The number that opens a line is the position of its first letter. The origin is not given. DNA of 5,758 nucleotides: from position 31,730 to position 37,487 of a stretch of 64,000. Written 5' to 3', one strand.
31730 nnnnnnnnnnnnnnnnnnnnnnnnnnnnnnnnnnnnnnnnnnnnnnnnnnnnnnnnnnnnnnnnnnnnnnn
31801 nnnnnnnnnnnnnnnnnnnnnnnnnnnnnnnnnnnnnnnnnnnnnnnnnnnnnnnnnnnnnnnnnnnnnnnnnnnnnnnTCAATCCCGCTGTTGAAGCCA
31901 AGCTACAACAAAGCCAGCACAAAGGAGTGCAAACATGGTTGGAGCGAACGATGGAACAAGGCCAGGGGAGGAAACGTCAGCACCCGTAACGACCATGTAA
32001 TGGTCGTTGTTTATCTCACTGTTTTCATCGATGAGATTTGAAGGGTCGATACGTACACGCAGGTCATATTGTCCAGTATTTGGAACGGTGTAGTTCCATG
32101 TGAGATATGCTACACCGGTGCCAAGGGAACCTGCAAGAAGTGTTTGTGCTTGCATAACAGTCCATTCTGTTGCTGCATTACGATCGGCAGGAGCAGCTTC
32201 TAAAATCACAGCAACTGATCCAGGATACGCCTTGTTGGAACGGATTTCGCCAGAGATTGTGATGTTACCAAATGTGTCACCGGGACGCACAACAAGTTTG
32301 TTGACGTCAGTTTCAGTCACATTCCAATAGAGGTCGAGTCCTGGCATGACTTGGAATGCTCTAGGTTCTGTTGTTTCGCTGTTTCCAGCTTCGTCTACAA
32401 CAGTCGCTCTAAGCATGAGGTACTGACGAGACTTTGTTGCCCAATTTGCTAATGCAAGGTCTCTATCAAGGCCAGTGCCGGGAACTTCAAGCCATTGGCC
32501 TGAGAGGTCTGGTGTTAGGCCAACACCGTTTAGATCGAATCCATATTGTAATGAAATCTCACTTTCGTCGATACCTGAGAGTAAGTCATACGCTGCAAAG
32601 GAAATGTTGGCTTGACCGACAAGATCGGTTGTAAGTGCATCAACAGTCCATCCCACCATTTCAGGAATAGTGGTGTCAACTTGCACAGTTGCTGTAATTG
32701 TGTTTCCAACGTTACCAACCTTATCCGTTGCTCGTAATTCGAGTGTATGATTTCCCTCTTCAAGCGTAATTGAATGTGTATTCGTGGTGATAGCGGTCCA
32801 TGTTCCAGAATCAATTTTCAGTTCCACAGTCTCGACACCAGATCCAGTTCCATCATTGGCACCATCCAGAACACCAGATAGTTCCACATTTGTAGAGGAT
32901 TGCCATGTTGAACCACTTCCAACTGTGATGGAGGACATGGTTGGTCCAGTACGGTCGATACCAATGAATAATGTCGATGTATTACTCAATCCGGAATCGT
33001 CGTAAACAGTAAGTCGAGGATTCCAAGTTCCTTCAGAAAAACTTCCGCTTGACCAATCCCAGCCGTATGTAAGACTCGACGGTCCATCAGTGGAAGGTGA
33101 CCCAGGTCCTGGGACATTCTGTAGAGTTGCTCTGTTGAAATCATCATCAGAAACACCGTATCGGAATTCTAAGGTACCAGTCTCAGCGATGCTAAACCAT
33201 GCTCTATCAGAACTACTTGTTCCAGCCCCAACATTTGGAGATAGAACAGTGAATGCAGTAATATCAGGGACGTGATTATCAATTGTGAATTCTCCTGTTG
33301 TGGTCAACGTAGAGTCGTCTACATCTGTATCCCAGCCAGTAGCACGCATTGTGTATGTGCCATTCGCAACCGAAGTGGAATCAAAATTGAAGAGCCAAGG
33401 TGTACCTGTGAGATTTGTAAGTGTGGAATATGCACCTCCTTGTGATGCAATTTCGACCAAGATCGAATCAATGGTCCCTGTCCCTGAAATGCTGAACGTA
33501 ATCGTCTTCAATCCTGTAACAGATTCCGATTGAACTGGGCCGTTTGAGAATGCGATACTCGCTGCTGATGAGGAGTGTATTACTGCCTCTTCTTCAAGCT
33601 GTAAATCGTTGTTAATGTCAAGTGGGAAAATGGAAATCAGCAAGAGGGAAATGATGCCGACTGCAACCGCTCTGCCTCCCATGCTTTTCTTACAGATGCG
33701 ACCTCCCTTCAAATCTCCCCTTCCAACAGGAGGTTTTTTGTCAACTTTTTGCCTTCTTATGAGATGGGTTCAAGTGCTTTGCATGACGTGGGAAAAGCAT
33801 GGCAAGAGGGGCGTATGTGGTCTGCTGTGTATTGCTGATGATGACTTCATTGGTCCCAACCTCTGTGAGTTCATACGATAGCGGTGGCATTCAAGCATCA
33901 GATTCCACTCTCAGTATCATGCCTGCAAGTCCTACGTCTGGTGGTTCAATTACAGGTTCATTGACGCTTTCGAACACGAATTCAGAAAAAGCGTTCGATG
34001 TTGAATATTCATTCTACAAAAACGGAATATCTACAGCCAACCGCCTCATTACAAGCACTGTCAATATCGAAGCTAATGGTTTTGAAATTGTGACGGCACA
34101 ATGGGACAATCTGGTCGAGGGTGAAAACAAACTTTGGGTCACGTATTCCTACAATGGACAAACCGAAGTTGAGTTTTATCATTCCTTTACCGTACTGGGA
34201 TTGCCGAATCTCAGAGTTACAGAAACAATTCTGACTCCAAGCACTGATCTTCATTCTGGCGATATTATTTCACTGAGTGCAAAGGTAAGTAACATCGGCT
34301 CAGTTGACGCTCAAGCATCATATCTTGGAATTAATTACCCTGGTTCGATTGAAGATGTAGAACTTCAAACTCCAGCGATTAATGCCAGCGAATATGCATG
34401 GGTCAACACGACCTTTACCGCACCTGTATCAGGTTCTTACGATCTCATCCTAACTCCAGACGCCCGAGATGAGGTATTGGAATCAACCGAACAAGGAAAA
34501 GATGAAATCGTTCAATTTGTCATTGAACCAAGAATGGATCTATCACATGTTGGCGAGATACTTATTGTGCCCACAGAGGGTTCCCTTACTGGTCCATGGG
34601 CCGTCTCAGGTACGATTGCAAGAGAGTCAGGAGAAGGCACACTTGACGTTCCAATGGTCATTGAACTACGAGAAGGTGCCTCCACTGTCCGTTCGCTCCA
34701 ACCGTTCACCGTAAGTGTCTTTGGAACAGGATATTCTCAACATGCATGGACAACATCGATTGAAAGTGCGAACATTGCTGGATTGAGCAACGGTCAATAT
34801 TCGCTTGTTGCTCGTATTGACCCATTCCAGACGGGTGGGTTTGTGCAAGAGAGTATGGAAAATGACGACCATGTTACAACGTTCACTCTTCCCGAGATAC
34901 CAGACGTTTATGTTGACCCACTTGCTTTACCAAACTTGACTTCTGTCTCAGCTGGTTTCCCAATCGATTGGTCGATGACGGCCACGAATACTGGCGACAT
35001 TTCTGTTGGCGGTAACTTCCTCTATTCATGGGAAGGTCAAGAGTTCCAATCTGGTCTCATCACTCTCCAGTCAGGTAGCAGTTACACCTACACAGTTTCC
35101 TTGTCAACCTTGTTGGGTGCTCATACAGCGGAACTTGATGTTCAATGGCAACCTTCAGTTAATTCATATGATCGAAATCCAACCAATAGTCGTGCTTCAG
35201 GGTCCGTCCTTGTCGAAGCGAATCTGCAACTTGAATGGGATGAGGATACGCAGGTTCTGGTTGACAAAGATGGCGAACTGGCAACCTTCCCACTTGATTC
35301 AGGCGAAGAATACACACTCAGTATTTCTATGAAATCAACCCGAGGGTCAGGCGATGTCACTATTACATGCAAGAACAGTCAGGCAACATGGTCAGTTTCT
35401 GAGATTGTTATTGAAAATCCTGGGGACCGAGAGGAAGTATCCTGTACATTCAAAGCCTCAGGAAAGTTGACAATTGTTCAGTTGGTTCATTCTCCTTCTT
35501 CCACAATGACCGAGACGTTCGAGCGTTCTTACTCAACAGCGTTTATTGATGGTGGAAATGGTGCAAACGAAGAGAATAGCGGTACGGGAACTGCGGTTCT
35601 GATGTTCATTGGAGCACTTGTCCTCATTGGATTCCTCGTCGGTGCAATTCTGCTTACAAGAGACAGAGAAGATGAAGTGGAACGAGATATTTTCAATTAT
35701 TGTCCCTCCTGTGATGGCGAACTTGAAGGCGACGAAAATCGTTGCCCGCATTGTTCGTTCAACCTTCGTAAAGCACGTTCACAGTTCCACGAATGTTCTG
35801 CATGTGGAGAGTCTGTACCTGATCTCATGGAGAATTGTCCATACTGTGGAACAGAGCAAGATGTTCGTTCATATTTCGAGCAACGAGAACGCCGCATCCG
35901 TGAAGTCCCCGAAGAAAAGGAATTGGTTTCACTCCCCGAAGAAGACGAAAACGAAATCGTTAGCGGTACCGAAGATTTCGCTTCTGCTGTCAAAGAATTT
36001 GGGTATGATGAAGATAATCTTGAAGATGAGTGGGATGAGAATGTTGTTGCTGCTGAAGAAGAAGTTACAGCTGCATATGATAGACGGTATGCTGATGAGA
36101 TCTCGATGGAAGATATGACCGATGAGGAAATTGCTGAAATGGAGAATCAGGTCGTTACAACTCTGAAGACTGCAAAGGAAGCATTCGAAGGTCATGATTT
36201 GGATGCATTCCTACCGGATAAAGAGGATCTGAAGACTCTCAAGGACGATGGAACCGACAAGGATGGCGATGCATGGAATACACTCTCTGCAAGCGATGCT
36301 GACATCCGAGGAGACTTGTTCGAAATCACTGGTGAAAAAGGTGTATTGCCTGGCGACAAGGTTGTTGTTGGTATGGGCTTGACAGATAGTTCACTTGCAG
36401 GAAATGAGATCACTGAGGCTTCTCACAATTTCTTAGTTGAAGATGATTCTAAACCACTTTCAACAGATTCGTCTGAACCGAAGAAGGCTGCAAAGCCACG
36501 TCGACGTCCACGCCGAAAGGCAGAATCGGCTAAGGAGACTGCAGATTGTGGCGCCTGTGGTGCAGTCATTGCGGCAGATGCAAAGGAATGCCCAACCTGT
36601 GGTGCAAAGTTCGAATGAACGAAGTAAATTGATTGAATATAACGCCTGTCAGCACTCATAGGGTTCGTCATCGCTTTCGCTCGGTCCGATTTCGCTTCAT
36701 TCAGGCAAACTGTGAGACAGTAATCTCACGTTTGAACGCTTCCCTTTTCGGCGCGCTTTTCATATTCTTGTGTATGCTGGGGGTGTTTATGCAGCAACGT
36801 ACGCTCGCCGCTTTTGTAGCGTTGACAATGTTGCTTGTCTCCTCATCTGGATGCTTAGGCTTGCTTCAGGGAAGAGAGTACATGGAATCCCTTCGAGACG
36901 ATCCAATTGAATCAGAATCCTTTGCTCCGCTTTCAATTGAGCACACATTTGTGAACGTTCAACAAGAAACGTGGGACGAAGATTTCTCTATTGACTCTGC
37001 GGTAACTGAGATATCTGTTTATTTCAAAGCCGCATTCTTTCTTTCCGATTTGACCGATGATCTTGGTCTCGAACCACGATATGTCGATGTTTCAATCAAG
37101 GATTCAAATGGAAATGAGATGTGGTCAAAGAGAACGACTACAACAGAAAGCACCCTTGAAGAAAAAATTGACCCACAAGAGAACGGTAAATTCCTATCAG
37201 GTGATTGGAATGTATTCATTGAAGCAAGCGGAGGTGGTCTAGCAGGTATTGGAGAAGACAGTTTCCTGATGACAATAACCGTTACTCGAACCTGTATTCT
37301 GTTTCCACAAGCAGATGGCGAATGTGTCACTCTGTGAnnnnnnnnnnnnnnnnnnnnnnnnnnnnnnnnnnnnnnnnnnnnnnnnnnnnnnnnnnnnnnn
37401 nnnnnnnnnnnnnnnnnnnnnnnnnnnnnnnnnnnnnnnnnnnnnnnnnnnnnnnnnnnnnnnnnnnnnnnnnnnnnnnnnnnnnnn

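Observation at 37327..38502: Cas4-family Fe-S nuclease split by a four-helix transmembrane insertion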

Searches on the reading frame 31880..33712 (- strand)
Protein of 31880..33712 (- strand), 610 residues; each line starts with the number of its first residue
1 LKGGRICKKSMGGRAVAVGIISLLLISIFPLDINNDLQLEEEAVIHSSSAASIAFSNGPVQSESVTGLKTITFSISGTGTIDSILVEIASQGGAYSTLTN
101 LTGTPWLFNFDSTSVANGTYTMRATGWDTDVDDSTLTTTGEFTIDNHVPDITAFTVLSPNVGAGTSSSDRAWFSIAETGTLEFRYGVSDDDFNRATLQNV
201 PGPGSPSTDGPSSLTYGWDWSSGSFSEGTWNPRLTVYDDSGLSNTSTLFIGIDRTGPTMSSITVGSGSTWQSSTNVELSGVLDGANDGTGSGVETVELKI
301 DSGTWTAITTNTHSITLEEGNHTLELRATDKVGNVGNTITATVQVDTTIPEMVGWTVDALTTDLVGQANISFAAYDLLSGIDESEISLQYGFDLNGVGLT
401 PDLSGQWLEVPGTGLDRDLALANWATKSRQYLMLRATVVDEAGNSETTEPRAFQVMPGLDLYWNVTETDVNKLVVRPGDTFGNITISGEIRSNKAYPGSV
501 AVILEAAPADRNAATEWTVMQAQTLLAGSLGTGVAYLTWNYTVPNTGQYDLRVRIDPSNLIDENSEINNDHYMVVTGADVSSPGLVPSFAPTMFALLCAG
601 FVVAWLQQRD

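Call 13: search_protein_families(library=pfam, proteins=[window:31880-33712:-], max_evalue=0.001)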
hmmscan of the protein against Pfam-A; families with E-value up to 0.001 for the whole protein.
window:31880-33712:- (610 aa): 3 families
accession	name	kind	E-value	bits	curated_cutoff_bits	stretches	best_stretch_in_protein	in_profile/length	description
PF19077.6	Big_13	-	3.9e-11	43.8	27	1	301-347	60-102/102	Bacterial Ig-like domain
PF07705.17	CARDB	-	0.0001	22.9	22.7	1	512-570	47-98/101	CARDB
PF13750.12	Big_3_3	-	0.00053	20.1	27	0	316-352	11-48/157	Bacterial Ig-like domain (group 3)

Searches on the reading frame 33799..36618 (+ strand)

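Call 13: search_protein_families(library=pfam, proteins=[window:33799-36618:+], max_evalue=0.001)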
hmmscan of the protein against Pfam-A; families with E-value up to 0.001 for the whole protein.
window:33799-36618:+ (939 aa): 7 families
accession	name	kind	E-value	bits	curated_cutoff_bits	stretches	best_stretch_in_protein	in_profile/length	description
PF07705.17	CARDB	-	1.7e-09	38.2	22.7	1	136-232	2-95/101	CARDB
PF13248.11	Zn_ribbon_3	-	2.5e-09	36.7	27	1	665-686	4-25/26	zinc-ribbon domain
PF12773.13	DZR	-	1.5e-07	31.9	27.3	1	635-684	1-45/45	Double zinc ribbon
PF17032.10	Zn_ribbon_15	-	4.5e-07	31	28.9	0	661-684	50-73/73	zinc-ribbon family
PF13240.11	Zn_Ribbon_1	-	6.3e-05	23.1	25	0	917-937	2-22/23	zinc-ribbon domain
PF02018.23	CBM_4_9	-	6.8e-05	23.7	25.9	0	498-562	58-127/136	Carbohydrate binding domain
PF10571.15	UPF0547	-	0.00014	22.3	29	0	917-938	3-24/26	Uncharacterised protein family UPF0547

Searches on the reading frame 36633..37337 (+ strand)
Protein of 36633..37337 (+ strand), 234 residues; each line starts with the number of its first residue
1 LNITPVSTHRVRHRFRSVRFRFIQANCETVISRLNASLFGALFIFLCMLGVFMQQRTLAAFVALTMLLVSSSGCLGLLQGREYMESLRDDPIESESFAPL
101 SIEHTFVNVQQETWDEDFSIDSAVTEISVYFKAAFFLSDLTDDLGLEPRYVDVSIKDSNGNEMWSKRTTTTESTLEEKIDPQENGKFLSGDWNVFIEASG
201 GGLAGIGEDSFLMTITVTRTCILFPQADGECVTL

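Call 13: search_protein_families(library=pfam, proteins=[window:36633-37337:+], max_evalue=0.001)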
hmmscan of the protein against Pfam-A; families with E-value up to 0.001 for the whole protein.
window:36633-37337:+ (234 aa): 0 families

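Call 50: search_protein_families(library=padloc, proteins=[window:36633-37337:+], max_evalue=0.01)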
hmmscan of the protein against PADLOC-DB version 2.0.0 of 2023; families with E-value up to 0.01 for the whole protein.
window:36633-37337:+ (234 aa): 0 families
